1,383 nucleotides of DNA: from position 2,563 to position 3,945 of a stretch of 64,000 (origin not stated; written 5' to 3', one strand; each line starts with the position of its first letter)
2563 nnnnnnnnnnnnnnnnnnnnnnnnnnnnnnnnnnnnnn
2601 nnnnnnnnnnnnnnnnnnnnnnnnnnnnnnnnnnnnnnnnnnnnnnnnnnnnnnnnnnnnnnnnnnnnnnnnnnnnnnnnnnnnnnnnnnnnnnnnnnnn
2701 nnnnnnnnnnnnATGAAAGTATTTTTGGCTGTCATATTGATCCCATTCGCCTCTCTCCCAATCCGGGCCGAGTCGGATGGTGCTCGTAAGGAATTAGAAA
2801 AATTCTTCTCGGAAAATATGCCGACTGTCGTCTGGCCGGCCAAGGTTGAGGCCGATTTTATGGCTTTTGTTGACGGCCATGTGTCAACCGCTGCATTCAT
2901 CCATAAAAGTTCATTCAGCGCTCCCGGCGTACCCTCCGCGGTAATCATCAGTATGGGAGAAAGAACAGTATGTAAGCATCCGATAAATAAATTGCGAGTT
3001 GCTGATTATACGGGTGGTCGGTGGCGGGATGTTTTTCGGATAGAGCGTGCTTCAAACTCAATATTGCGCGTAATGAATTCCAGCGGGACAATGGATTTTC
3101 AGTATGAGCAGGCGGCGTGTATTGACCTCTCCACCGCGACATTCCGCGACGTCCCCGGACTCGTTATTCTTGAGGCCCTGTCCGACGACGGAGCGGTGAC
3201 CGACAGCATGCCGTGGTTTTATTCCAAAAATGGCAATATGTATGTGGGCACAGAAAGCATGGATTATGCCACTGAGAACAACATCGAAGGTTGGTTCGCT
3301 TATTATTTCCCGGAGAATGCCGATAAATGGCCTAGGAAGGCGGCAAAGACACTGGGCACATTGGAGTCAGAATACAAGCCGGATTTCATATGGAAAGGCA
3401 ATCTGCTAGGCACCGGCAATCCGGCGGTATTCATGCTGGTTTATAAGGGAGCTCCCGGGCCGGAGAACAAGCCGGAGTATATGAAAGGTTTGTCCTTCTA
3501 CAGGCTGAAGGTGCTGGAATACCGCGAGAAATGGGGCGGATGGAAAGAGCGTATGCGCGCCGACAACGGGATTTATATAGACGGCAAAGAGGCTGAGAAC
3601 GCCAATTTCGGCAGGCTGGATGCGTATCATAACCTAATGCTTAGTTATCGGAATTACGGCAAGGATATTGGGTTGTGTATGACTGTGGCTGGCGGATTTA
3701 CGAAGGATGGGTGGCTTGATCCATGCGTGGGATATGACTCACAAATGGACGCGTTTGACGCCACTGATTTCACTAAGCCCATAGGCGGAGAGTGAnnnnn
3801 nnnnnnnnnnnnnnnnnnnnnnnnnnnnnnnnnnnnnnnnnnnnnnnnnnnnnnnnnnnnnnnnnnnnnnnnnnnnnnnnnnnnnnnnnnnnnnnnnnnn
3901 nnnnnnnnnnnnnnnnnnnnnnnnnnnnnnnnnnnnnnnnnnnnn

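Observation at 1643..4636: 809-bp perfectly identical block with razor-sharp boundaries inside otherwise diverged paralog cassettes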

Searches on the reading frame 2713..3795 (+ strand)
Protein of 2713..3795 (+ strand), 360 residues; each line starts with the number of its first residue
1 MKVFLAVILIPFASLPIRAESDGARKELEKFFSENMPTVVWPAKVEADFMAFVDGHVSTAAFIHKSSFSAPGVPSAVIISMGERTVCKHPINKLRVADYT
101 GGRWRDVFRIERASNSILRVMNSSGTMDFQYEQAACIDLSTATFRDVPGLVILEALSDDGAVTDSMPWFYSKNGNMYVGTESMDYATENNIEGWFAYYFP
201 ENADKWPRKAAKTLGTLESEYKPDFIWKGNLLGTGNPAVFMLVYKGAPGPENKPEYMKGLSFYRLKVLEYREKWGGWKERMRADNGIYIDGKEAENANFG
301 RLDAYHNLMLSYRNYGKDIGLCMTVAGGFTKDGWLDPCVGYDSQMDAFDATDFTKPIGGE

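Call 4: search_protein_families(library=pfam, proteins=[window:2713-3795:+], max_evalue=0.1)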
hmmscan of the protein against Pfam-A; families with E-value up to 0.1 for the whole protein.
window:2713-3795:+ (360 aa): 0 families

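Call 19: find_homologous_proteins(query=A2, max_evalue=0.001)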
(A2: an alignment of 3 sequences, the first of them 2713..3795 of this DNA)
Query A2 (3 sequences) (360 aa, profile of the alignment): 4 proteins with E <= 0.001 among 7358 candidates.
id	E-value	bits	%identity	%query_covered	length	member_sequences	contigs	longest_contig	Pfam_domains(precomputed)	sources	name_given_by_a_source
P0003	7.3e-210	715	100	100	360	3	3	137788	-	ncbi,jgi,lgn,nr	ncbi:MAG: hypothetical protein RDU13_00900 [Elusimicrobiales bacterium]|jgi:hypothetical protein|nr:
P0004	2.8e-207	706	66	99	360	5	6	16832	-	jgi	-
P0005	5.2e-193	659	43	99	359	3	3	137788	-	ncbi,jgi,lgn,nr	ncbi:MAG: hypothetical protein RDU13_00910 [Elusimicrobiales bacterium]|jgi:hypothetical protein|nr:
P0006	4.7e-88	314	35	99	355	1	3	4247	-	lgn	-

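Call 21: find_encoding_contigs(protein=P0003, flank=10000, max_places=10)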
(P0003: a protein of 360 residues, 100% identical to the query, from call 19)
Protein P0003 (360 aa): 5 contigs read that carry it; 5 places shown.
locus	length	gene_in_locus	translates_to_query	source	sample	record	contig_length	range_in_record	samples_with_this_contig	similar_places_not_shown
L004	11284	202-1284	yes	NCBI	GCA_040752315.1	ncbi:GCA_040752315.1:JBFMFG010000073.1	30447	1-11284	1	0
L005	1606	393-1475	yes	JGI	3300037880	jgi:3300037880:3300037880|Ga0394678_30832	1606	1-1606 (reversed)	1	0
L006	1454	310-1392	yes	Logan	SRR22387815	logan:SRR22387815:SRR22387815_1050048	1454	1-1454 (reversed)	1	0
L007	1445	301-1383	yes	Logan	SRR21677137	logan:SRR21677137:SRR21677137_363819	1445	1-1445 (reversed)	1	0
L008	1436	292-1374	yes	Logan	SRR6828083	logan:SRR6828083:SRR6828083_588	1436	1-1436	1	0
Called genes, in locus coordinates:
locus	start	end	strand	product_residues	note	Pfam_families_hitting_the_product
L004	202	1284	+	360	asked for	-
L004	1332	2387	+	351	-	PF00877:NLPC_P60 (faint)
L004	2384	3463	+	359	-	-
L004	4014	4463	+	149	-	PF03473:MOSC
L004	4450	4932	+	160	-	PF00994:MoCF_biosynth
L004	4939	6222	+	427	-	PF07670:Gate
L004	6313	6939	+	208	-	PF12802:MarR_2 (weak), PF01909:NTP_transf_2, PF18765:Polbeta (faint)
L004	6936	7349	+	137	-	-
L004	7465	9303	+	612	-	PF02730:AFOR_N, PF01314:AFOR_C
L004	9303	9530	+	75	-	-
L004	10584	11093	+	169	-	PF02518:HATPase_c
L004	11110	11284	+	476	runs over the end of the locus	PF00437:T2SSE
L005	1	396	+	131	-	?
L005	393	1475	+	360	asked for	-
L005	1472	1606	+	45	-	?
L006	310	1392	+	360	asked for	-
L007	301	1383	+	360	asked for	-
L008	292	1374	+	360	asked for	-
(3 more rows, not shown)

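Call 22: find_encoding_contigs(protein=P0005, flank=10000, max_places=10)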
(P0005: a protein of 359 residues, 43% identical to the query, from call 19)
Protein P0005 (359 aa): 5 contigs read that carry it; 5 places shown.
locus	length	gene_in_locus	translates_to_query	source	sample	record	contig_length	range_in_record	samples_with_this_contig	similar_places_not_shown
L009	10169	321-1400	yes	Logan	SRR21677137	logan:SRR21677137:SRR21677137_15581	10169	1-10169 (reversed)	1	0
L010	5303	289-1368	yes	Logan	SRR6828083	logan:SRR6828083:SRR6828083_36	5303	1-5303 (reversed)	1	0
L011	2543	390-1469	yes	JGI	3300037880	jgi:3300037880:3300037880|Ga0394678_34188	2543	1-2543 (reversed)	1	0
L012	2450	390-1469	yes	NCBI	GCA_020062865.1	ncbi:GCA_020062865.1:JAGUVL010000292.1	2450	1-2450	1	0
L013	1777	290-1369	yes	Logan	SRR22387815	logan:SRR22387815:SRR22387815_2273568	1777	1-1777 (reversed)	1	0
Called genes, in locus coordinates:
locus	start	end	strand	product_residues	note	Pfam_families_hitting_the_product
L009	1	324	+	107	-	?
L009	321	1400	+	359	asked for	-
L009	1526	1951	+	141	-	PF01967:MoaC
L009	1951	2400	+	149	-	PF03473:MOSC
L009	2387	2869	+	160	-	PF00994:MoCF_biosynth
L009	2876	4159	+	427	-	PF07670:Gate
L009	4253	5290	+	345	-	-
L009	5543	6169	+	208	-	PF12802:MarR_2 (weak), PF01909:NTP_transf_2, PF18765:Polbeta (faint)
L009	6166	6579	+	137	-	-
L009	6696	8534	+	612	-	PF02730:AFOR_N, PF01314:AFOR_C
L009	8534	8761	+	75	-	-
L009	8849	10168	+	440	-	?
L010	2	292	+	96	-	?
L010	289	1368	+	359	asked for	-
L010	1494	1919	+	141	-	PF01967:MoaC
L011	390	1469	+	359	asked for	-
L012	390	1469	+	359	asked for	-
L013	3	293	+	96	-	?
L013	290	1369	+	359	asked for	-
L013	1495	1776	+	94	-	?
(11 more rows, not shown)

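Call 23: find_encoding_contigs(protein=P0006, flank=10000, max_places=10)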
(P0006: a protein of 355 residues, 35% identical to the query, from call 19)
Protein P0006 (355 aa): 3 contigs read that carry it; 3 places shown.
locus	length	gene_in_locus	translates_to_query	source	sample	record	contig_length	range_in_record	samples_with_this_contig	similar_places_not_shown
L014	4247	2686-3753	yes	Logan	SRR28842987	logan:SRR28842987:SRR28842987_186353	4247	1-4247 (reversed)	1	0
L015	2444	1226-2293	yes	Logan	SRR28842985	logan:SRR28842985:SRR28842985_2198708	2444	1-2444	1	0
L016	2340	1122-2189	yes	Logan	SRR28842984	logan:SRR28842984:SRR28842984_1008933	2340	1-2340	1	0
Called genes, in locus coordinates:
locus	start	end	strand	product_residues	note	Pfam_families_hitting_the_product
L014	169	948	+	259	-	-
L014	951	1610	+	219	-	PF13505:OMP_b-brl (weak)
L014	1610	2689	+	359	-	-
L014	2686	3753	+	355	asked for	-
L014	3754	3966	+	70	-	-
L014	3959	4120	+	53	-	-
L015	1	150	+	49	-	?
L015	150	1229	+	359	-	-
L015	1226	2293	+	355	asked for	-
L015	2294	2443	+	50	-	?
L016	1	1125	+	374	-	?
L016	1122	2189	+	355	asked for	-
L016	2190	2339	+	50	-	?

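Call 33: predict_structure(alignment_id=A3)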
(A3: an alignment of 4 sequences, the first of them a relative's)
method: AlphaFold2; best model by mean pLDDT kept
length: 360 residues; sequences in the alignment: 4
mean_pLDDT: 64.1   pTM: 0.52
mean pLDDT of the five models: 64.1, 60.5, 60.4, 57.6, 39.6
residues with pLDDT >= 90: 6; 70-90: 149; 50-70: 113; < 50: 92
segments of 3 or more residues with pLDDT < 50: 1-7, 11-18, 57-59, 144-148, 171-184, 246-259, 296-307, 312-319, 324-336, 354-360
pLDDT, mean of each block of 10 residues (from residue 1): 46 47 75 75 88 61 73 77 68 79 76 76 64 71 52 73 62 39 50 62 86 85 82 79 57 44 76 86 71 55 44 42 38 47 60 40
secondary structure, 60 per line:
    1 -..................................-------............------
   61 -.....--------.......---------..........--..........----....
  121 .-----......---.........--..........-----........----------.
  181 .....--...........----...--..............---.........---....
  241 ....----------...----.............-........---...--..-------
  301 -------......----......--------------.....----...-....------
elements in order: H2-35 H43-54 E62-66 E75-81 E91-100 E103-112 E117-121 E127-132 E136-144 E147-156 E162-169 E183-185 H188-198 H208-221 E225-230 E237-244 E262-271 E276-283 E287-289 E308-313 E318-323 E338-342 E347-349 H351-354

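Call 34: search_protein_representatives(alignment_id=A3)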
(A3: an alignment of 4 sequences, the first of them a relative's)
Query: 4 sequences, 357 profile positions. Proteins with E-value up to 0.001 (for the whole library): 13; up to 1e-10: 6; up to 1e-30: 4. The best 13 are listed.
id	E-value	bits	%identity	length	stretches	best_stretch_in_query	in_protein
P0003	4.4e-189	644.4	-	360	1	1-354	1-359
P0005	3.4e-185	631.6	-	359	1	1-357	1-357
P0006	4.3e-172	588.5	-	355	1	1-357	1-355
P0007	2.7e-59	217.5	-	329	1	36-349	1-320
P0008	4.4e-14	68.7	-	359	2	135-337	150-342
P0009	1.9e-13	66.6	-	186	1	183-307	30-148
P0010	1.2e-09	54.2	-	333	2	115-246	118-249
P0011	4.8e-07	45.6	-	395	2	165-353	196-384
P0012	7.3e-07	45.0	-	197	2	173-244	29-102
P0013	3.0e-06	43.0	-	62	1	190-244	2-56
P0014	4.4e-05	39.1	-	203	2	184-288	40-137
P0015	4.4e-04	35.8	-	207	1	187-249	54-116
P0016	7.8e-04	35.0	-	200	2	185-281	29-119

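Call 37: search_protein_families(library=pfam, proteins=[P0007, P0008, P0009, P0010, P0011, P0012, P0014, P0015, P0016, P0006], max_evalue=1)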
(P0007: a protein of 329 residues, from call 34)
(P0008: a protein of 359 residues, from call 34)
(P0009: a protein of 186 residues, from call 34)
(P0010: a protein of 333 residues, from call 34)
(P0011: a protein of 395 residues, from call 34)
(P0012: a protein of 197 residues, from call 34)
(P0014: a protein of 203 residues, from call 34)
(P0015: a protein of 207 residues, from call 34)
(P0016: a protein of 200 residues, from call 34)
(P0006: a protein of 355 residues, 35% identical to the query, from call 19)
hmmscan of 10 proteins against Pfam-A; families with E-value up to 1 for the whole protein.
P0007 (329 aa): 0 families

P0008 (359 aa): 1 family
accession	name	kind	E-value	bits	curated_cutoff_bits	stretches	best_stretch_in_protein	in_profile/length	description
PF05178.17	Kri1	-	0.12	13.4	25.2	1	25-55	45-74/102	KRI1-like family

P0009 (186 aa): 1 family
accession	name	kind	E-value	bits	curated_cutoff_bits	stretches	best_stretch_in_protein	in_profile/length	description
PF05720.17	Dicty_CAD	-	0.14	12.6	23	1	119-180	5-64/82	Cell-cell adhesion domain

P0010 (333 aa): 1 family
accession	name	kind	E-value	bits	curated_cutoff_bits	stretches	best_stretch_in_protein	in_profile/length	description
PF19501.5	PcRGLX_1st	-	0.048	13.9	22.1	0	185-214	45-74/83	PcRGLX-like N-terminal RIFT barrel domain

P0011 (395 aa): 0 families

P0012 (197 aa): 1 family
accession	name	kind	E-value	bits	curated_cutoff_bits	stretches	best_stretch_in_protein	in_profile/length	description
PF08139.17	LPAM_1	-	0.31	12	20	1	1-14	1-14/18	Prokaryotic membrane lipoprotein lipid attachment site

P0014 (203 aa): 0 families

P0015 (207 aa): 1 family
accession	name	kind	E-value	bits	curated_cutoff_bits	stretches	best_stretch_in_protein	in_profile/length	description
PF09227.15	Bubble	-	0.043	14.6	23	1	117-133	31-47/64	Bubble protein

P0016 (200 aa): 0 families

P0006 (355 aa): 0 families

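Call 38: search_solved_structures(query=A3, max_evalue=10)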
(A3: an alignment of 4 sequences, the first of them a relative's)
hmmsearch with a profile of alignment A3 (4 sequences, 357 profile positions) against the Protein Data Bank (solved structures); distinct sequences matched with E-value up to 10: 11.
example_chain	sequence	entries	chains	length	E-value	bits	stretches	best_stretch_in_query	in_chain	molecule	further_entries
1pdq_A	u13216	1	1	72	0.38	13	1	261-277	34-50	Polycomb protein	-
1pfb_A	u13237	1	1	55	0.44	12.8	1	262-277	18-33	Polycomb protein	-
5u8q_L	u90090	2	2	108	0.55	12.4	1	140-203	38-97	Fv 24-60 light chain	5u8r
3a6c_L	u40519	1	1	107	0.66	12.2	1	140-202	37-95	Lysozyme binding ig kappa chain V23-J2 region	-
9lue_L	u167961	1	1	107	0.86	11.8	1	140-202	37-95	NIV LN3D3 Fab Light Chain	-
2dqi_L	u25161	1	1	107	0.94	11.7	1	140-202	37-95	lysozyme binding Ig kappa chain V23-J2 region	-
3a6b_L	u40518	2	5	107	1.5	11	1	140-202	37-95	Lysozyme binding ig kappa chain V23-J2 region | SCFV13R4 ANTIBODY FV LIGHT CHAIN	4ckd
1c08_A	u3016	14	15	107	1.5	11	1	140-202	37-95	ANTI-HEN EGG WHITE LYSOZYME ANTIBODY (HYHEL-10) | LYSOZYME BINDING IG KAPPA CHAIN | lysozyme binding Ig kappa chain V23-J2 region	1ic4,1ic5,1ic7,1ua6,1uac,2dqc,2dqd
3a67_L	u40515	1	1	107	1.7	10.8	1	140-202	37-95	Lysozyme binding ig kappa chain V23-J2 region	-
1j1x_L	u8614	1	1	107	1.7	10.8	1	140-202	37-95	lysozyme binding Ig kappa chain V23-J2 region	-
8iv5_B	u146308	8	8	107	1.8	10.8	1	141-202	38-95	light chain of 1C4 | Light chain of nAb 1C4 | Light chain of nAb 8H12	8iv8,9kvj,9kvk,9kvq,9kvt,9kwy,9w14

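Call 46: find_related_loci(query=A3, collection=genome_contigs, flank=10000)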
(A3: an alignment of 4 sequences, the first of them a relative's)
Query A3 (360 aa) in genome_contigs; peptide patterns used: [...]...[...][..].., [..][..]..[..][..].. (x = any residue, [..] = any of these).
206 stretches matched a pattern; 1 encode a relative of the query (tblastn E <= 1e-3); 1 distinct loci.
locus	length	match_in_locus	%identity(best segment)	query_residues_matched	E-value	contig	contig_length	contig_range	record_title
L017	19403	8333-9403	66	1-358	4e-157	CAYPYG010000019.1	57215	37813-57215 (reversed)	MAG TPA_asm: uncultured Elusimicrobiaceae bacterium isolate binchicken_co20_337 genome assembly, contig: NODE_1343_lengt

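Call 55: search_protein_families(library=ncbifam, proteins=[window:2713-3795:+], max_evalue=0.1)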
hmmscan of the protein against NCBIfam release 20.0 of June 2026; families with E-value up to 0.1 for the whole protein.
window:2713-3795:+ (360 aa): 0 families

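Call 71: search_protein_families(library=phrogs, proteins=[window:2713-3795:+], max_evalue=0.01)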
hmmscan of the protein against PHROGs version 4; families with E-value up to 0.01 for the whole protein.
window:2713-3795:+ (360 aa): 0 families

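Call 72: search_protein_families(library=padloc, proteins=[window:2713-3795:+], max_evalue=0.01)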
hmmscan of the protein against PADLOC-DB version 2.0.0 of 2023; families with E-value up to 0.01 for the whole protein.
window:2713-3795:+ (360 aa): 0 families

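Call 77: find_encoding_contigs(protein=P0007, flank=6000, max_places=6)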
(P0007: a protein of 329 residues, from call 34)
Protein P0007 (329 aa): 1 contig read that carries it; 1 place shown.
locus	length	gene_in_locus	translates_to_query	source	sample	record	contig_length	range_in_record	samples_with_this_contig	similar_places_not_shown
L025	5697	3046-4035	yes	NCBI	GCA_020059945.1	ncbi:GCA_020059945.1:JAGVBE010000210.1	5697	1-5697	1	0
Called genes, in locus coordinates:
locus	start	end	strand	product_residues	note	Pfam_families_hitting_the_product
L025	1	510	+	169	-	?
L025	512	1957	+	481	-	PF07498:Rho_N, PF07497:Rho_RNA_bind, PF00006:ATP-synt_ab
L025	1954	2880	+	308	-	PF01551:Peptidase_M23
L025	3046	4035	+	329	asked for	-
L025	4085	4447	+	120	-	PF01197:Ribosomal_L31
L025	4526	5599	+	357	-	PF03462:PCRF, PF00472:RF-1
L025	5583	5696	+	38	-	?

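Call 78: find_encoding_contigs(protein=P0008, flank=6000, max_places=6)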
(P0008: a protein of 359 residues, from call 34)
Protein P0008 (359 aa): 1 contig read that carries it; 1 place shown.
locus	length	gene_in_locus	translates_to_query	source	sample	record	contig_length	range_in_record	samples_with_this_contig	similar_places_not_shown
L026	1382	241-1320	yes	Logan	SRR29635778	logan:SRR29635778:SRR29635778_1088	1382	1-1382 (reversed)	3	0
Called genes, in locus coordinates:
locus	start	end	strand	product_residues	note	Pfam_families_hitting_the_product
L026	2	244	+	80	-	?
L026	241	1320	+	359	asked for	-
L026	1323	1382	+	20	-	?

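Call 82: find_encoding_contigs(protein=P0011, flank=6000, max_places=6)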
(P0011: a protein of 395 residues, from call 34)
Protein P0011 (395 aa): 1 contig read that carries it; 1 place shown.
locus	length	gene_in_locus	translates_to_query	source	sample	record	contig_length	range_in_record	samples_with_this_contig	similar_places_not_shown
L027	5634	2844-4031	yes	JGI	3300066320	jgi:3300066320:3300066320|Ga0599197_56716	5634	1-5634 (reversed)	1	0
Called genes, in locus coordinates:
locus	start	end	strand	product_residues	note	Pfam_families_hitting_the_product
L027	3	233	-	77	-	?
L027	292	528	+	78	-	-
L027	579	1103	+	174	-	-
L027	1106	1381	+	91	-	-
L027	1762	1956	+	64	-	-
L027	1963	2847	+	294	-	-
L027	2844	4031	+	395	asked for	-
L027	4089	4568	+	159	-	-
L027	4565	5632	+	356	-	?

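Call 83: find_encoding_contigs(protein=P0014, flank=6000, max_places=6)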
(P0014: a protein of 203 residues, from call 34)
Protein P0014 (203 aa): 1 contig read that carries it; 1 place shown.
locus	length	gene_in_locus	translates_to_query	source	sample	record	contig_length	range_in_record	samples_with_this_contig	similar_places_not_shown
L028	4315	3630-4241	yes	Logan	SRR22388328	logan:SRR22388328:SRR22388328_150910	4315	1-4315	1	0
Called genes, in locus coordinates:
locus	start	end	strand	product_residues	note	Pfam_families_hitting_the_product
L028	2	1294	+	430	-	?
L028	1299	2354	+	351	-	-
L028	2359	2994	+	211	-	-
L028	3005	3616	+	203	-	-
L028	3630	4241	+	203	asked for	-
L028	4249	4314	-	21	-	?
